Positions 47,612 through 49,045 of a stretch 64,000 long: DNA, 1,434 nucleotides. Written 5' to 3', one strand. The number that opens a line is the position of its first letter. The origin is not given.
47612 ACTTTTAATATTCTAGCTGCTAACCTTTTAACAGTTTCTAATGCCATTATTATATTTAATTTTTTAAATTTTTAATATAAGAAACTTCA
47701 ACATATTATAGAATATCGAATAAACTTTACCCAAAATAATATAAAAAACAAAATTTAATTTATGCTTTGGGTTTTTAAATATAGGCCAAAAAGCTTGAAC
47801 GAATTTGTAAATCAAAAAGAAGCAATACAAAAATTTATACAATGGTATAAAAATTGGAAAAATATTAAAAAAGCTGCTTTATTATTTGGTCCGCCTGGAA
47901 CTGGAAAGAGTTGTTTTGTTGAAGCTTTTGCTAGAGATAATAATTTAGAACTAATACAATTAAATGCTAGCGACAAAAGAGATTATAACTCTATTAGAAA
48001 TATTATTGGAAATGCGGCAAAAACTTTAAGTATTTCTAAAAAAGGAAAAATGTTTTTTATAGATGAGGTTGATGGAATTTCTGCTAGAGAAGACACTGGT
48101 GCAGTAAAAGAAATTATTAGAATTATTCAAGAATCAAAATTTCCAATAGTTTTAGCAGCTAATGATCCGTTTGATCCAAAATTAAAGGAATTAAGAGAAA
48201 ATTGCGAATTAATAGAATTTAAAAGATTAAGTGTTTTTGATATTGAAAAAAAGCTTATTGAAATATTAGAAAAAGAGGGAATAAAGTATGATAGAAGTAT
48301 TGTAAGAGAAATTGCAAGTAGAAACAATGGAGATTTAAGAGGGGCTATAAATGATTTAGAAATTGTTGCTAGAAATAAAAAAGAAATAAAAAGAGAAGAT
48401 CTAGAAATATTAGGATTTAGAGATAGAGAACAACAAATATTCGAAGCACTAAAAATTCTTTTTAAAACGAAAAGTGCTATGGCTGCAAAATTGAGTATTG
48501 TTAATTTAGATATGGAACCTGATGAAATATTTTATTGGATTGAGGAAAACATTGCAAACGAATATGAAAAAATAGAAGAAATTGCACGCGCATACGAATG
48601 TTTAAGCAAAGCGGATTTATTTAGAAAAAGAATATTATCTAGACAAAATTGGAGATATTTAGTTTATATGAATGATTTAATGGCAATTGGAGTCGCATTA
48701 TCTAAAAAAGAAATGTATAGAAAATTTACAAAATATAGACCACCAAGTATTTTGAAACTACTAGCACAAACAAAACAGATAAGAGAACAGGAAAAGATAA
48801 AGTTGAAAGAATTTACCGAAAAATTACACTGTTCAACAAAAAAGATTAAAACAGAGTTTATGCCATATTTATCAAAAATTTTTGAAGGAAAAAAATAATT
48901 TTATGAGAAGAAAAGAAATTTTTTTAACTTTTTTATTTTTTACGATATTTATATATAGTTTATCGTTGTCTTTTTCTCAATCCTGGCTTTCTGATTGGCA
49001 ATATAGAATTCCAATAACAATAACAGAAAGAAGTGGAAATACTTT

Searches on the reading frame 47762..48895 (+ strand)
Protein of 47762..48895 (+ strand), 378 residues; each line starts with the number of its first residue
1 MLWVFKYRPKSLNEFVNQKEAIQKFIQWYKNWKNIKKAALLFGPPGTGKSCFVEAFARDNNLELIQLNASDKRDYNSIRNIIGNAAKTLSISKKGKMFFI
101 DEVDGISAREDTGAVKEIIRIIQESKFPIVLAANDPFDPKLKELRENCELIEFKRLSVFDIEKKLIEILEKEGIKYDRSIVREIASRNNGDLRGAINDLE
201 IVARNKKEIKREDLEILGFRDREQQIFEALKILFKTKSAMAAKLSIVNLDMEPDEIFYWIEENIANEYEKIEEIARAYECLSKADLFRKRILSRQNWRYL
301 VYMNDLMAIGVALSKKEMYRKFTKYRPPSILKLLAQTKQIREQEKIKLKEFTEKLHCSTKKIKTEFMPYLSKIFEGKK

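Call 6: search_protein_families(library=pfam, proteins=[window:47762-48895:+], max_evalue=1)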
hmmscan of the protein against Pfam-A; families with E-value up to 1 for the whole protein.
window:47762-48895:+ (378 aa): 27 families (the best 25 are shown)
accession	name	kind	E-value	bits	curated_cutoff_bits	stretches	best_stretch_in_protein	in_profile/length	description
PF00004.35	AAA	-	5.9e-13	49.8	21.2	1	40-140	2-115/131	ATPase family associated with various cellular activities (AAA)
PF21960.2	RCF1-5-like_lid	-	4.7e-06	26.9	27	1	165-203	3-42/43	RCF1/5-like, AAA+ ATPase lid domain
PF13173.12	AAA_14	-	1.1e-05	25.9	27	1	37-108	3-76/129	AAA domain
PF05496.18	RuvB_N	-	1.4e-05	25.3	27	1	8-107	2-97/159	Holliday junction DNA helicase RuvB P-loop domain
PF25361.1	AAA_lid_RFC1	-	5.5e-05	23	34.9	1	161-212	4-55/59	RFC1-like, AAA+ ATPase lid domain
PF00910.28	RNA_helicase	-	0.00022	22.1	21.5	1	40-133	2-86/105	RNA helicase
PF03215.21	Rad17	-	0.00029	21.3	23.8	1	2-66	8-75/186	Rad17 P-loop domain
PF13401.12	AAA_22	-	0.00034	21.4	27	1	37-80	6-52/130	AAA domain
PF05673.19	DUF815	-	0.00046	19.9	23.8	1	10-85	28-105/249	Protein of unknown function (DUF815)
PF07728.20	AAA_5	-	0.00097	19.6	22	1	40-109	3-80/139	AAA domain (dynein-related subfamily)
PF16193.11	AAA_assoc_2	-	0.0016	19.1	34.3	1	171-211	2-48/81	AAA C-terminal domain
PF05621.17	TniB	-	0.003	17.5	22.4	1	17-61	15-60/189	Bacterial TniB protein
PF12775.13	AAA_7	-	0.0041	17.1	25.8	1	31-84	28-84/181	P-loop containing dynein motor region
PF13671.12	AAA_33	-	0.0078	17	27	1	40-130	3-74/143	AAA domain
PF21328.3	Gp44_lid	-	0.018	15.7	27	1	165-207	13-56/63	Sliding-clamp-loader large subunit, AAA+ ATPase lid domain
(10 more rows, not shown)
